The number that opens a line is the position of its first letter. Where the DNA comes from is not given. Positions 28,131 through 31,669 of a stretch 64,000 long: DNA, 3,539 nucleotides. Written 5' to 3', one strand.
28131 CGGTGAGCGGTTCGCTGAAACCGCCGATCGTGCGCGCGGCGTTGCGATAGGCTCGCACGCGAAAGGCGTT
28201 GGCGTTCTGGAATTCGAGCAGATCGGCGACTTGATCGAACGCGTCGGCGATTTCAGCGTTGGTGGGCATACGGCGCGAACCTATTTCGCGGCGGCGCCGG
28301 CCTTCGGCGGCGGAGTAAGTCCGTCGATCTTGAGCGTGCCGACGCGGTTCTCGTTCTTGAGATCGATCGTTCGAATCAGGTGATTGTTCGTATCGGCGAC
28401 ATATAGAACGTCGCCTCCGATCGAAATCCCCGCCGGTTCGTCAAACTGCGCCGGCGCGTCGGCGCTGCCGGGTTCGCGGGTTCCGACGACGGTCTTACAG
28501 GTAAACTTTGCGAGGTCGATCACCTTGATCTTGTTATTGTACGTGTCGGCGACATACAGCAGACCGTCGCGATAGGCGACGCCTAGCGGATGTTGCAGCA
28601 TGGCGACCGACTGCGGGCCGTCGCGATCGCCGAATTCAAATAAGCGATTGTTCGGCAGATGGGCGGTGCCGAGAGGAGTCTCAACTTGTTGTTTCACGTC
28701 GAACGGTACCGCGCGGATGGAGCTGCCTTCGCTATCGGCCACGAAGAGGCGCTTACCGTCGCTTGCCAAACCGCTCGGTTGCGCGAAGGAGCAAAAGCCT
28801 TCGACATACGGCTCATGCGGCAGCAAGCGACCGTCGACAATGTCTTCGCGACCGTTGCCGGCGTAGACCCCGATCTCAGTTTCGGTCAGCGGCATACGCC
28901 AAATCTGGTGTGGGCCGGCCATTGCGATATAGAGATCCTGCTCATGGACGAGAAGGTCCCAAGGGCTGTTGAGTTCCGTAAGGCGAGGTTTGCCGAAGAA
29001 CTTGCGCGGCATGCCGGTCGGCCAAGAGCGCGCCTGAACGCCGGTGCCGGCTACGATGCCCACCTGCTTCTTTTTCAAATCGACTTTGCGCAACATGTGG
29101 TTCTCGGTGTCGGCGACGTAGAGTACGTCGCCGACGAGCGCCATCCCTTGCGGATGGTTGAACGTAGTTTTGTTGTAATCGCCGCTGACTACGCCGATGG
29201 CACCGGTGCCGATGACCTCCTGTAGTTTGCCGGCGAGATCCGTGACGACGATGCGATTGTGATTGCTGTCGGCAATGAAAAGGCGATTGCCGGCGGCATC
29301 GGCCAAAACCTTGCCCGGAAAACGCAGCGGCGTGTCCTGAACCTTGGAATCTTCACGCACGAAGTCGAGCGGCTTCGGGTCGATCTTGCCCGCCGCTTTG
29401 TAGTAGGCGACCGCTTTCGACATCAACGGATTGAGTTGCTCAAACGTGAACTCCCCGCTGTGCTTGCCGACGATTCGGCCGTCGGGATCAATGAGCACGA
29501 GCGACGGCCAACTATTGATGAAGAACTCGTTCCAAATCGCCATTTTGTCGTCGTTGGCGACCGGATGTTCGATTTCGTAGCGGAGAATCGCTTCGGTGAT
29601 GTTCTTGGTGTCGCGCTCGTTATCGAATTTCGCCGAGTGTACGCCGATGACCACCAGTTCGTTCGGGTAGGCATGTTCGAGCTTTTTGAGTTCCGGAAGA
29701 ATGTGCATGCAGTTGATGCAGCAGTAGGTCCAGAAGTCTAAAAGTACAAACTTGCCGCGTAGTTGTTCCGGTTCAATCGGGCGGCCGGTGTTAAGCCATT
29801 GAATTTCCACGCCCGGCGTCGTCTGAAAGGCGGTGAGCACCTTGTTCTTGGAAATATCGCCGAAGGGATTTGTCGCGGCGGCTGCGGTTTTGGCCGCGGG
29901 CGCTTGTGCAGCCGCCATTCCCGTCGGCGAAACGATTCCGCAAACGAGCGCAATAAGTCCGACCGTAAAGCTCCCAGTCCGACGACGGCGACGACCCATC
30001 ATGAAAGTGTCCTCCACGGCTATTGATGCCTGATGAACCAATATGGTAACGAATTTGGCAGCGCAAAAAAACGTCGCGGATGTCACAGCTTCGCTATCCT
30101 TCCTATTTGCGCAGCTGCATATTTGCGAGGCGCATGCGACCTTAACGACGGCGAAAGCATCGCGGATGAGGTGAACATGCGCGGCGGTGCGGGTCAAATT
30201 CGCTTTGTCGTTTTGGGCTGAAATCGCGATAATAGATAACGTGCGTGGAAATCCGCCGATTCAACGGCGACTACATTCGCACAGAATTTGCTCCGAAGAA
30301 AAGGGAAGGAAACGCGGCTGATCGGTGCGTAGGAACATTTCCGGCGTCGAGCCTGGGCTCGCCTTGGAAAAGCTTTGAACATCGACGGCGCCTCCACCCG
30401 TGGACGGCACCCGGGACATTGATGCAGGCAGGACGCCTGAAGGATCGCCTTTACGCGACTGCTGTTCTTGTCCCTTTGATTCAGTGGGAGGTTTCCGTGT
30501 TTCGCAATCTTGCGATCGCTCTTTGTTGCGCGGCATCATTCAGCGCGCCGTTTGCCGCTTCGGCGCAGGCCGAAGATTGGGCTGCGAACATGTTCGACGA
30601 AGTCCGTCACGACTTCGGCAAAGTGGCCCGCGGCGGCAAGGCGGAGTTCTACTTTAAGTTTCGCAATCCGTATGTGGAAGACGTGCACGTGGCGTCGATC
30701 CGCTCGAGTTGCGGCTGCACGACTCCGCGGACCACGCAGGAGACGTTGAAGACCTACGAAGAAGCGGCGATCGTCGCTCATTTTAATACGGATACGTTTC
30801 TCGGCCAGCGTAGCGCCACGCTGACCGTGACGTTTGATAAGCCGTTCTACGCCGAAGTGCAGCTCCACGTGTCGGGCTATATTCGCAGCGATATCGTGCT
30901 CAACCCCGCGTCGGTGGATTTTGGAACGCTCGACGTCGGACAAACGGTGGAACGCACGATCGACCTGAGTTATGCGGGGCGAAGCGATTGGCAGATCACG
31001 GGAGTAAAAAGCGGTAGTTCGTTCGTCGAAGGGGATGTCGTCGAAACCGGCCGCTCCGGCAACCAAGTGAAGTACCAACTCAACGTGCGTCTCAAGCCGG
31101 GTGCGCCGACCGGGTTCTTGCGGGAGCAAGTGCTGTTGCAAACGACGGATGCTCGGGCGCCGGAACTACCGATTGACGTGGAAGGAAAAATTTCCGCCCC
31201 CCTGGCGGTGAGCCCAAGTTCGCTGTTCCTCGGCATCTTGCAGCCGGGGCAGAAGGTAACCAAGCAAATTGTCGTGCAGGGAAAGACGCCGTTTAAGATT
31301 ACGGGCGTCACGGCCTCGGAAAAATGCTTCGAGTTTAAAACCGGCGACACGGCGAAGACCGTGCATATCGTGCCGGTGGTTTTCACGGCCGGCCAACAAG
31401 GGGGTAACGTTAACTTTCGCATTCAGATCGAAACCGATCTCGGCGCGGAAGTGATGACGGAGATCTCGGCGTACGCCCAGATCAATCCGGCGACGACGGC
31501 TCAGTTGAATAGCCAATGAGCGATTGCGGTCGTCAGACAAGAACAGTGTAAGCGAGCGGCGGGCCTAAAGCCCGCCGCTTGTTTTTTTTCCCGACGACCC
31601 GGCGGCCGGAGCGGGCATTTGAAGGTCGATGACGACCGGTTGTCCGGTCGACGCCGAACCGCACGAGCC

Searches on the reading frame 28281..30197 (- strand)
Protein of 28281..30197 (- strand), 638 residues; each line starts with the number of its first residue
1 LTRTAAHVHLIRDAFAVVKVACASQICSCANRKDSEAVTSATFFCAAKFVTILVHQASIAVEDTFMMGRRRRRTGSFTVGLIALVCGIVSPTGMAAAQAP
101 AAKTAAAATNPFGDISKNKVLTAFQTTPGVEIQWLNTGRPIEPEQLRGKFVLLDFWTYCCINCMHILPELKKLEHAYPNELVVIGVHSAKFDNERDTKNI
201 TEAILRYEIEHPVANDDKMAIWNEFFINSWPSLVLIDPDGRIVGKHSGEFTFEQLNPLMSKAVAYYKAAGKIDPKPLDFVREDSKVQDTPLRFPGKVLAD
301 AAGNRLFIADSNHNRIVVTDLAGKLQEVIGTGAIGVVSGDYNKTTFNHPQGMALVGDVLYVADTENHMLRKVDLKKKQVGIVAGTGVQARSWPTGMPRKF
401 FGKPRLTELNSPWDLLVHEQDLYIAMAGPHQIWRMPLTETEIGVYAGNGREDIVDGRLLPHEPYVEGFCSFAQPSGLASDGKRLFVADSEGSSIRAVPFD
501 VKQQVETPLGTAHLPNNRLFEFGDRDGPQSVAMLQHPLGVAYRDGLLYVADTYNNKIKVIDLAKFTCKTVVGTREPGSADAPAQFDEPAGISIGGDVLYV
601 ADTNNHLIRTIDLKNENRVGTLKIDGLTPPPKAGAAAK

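Call 47: search_protein_families(library=pfam, proteins=[window:28281-30197:-], max_evalue=0.001)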
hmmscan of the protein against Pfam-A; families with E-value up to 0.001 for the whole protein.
window:28281-30197:- (638 aa): 6 families
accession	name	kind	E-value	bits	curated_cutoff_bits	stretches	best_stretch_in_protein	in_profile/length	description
PF01436.27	NHL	-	1.6e-31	107.2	20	3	534-559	1-27/28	NHL repeat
PF13905.12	Thioredoxin_8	-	1.6e-17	64.1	27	1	148-242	1-94/94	Thioredoxin-like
PF00578.27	AhpC-TSA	-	7.7e-07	29.5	26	1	137-243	14-122/124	AhpC/TSA family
PF08450.18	SGL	-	0.0001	22.4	26.3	0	477-505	141-170/246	SMP-30/Gluconolactonase/LRE-like region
PF00085.26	Thioredoxin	-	0.00015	22.2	23.5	0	149-194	19-64/103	Thioredoxin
PF08534.16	Redoxin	-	0.00073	19.8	26.6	0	137-251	17-137/148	Redoxin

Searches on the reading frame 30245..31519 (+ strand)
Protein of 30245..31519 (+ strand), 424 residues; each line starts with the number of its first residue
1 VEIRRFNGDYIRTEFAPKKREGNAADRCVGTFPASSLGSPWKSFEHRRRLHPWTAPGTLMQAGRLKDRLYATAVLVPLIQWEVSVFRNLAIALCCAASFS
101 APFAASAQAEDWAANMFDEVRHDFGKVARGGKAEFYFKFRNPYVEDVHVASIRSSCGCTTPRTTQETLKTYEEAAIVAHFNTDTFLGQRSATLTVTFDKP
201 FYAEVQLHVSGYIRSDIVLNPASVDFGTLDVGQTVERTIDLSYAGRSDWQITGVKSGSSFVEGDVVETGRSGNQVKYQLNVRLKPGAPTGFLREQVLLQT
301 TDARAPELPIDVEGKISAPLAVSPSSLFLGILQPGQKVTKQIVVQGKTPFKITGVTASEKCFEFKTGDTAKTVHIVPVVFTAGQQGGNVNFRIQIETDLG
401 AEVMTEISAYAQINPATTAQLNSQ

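Call 47: search_protein_families(library=pfam, proteins=[window:30245-31519:+], max_evalue=0.001)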
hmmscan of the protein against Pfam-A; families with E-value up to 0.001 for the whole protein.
window:30245-31519:+ (424 aa): 2 families
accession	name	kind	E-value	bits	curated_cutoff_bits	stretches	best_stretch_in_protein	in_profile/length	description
PF07610.17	DUF1573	-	3.4e-22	78.7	26.1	1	117-211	3-96/98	Protein of unknown function (DUF1573)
PF22544.2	HYDIN_VesB_CFA65-like_Ig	-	8.2e-15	55.3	25.5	1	117-211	5-99/100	HYDIN/CFA65/VesB-like, Ig-like domain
